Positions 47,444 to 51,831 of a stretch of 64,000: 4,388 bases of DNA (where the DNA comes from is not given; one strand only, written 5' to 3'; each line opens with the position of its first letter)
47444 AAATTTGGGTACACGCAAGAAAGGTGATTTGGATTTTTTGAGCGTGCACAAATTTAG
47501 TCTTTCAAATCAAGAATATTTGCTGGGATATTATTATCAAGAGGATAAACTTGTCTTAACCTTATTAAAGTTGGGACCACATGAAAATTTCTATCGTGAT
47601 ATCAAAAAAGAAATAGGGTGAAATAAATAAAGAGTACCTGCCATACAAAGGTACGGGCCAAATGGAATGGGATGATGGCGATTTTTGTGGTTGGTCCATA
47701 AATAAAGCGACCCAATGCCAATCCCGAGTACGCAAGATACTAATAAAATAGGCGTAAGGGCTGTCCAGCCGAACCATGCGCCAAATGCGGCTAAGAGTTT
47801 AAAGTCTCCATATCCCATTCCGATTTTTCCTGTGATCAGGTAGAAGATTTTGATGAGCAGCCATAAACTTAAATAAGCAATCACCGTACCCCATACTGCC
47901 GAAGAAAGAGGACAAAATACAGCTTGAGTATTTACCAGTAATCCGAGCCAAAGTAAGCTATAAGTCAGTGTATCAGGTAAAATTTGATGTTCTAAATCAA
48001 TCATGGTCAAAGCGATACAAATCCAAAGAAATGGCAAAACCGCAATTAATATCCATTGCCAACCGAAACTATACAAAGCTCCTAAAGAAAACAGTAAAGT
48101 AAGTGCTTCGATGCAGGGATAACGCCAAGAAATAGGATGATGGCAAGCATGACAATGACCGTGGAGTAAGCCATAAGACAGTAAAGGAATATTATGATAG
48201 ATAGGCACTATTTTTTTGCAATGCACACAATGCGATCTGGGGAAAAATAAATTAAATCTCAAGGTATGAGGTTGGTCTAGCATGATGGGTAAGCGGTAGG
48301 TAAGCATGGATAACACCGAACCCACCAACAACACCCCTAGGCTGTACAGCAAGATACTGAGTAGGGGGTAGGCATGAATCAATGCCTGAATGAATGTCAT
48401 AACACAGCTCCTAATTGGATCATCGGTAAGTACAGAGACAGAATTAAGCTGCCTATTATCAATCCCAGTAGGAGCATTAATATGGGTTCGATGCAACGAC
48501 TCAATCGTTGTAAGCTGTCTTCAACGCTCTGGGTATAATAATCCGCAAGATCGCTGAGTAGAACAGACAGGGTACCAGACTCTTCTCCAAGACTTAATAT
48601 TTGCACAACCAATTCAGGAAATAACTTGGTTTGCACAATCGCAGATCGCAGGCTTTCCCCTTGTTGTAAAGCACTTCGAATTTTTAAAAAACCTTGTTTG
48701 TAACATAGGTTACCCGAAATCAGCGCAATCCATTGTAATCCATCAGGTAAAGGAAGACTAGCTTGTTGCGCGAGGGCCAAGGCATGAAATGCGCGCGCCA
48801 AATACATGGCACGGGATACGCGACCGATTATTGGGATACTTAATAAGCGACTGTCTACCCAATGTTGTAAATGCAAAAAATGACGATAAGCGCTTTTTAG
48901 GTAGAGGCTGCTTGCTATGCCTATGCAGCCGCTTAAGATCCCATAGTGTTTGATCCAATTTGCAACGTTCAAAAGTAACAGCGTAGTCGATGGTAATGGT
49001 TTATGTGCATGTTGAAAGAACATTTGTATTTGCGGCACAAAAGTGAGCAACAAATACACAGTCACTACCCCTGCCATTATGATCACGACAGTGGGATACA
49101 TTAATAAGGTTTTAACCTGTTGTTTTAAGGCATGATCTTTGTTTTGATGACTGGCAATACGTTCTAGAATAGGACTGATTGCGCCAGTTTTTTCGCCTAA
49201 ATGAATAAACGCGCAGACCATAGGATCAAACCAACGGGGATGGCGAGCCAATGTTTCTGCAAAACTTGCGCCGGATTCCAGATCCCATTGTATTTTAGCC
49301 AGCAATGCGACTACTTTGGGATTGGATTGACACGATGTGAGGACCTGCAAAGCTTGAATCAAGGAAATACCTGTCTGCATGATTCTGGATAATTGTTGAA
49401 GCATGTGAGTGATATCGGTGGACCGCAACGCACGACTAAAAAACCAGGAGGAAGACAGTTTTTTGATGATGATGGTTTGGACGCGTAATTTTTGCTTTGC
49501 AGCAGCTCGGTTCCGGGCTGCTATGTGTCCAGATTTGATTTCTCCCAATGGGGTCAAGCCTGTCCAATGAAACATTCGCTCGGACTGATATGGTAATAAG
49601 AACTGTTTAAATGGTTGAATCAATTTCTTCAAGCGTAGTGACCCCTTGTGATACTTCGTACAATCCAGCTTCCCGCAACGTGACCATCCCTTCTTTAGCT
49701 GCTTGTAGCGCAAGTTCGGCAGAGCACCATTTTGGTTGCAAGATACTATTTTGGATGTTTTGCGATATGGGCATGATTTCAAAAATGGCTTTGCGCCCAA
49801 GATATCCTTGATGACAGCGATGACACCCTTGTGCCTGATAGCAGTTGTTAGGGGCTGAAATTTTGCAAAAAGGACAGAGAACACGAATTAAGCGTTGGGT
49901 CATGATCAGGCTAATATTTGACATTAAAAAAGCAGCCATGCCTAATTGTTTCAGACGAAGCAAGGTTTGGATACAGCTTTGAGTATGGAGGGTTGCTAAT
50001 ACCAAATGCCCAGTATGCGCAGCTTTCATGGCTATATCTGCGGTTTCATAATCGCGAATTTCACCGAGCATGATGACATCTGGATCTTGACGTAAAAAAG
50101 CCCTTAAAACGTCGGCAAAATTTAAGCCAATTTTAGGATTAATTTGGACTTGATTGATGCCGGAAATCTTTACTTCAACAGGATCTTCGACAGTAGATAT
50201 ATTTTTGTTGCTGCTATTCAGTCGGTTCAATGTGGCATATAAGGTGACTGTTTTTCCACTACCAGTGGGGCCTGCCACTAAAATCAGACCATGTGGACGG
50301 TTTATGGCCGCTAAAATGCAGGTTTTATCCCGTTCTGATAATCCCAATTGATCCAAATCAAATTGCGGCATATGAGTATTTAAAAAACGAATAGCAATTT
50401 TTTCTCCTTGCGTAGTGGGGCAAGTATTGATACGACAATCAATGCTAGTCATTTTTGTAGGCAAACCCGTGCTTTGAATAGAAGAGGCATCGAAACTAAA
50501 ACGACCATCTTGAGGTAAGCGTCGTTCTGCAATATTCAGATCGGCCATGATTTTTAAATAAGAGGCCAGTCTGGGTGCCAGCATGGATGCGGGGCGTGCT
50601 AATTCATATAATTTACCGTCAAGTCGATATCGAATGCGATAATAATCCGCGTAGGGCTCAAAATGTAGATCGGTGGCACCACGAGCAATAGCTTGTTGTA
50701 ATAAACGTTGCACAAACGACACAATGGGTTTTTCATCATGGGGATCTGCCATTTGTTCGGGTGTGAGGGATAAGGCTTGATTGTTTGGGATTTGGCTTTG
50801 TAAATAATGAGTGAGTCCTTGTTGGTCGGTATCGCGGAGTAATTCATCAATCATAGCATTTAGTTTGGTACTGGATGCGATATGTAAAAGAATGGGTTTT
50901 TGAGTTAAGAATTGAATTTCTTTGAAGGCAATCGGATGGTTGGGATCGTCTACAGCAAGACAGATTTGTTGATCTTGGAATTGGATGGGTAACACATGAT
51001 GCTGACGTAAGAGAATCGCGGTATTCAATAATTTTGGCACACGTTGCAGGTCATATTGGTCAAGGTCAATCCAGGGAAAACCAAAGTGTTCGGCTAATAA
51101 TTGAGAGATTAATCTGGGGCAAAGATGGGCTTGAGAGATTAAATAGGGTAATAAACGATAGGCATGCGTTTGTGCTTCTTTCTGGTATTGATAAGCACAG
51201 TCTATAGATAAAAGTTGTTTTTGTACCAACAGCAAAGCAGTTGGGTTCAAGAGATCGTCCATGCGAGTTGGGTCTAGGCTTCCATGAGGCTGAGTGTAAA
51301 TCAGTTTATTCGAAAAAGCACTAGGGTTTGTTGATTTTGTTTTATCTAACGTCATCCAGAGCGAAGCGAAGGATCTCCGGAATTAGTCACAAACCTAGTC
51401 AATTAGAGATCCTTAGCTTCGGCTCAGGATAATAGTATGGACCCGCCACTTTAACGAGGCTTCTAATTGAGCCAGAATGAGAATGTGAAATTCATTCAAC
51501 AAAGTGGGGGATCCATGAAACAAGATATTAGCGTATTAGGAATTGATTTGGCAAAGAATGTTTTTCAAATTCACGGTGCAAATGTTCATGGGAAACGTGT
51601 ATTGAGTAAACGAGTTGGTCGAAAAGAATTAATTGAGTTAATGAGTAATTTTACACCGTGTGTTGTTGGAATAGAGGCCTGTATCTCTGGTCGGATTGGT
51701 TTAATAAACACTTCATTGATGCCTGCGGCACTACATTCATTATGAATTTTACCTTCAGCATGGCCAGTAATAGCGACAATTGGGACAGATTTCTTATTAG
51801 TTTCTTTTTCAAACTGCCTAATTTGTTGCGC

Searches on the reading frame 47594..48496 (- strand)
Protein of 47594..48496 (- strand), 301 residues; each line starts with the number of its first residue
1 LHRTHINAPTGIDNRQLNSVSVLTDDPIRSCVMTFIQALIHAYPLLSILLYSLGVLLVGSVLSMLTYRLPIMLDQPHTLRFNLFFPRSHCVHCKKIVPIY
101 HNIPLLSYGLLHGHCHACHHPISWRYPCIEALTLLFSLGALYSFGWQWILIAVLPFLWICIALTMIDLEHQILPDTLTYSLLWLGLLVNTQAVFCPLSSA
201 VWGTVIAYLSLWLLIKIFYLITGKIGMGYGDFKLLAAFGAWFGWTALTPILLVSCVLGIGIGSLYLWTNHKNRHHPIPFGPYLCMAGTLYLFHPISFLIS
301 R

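Call 14: search_protein_families(library=pfam, proteins=[window:47594-48496:-], max_evalue=0.001)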
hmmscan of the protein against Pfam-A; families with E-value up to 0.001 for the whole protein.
window:47594-48496:- (301 aa): 2 families
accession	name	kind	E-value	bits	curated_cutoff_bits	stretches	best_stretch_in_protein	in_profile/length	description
PF01478.23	Peptidase_A24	-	2.3e-23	83.1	26.5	1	156-262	3-103/104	Type IV leader peptidase family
PF06750.18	A24_N_bact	-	1.7e-22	79.7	23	1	56-143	4-83/84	Bacterial Peptidase A24 N-terminal domain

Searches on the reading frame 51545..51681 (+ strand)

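Call 35: search_protein_families(library=ncbifam, proteins=[window:51545-51681:+], max_evalue=0.001)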
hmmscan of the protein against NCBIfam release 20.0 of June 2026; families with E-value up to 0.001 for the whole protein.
window:51545-51681:+ (45 aa): 1 family
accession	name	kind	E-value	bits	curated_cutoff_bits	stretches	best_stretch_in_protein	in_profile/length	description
NF033542.1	transpos_IS110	equivalog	5.7e-06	25.7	140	1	1-45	5-56/343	IS110 family RNA-guided transposase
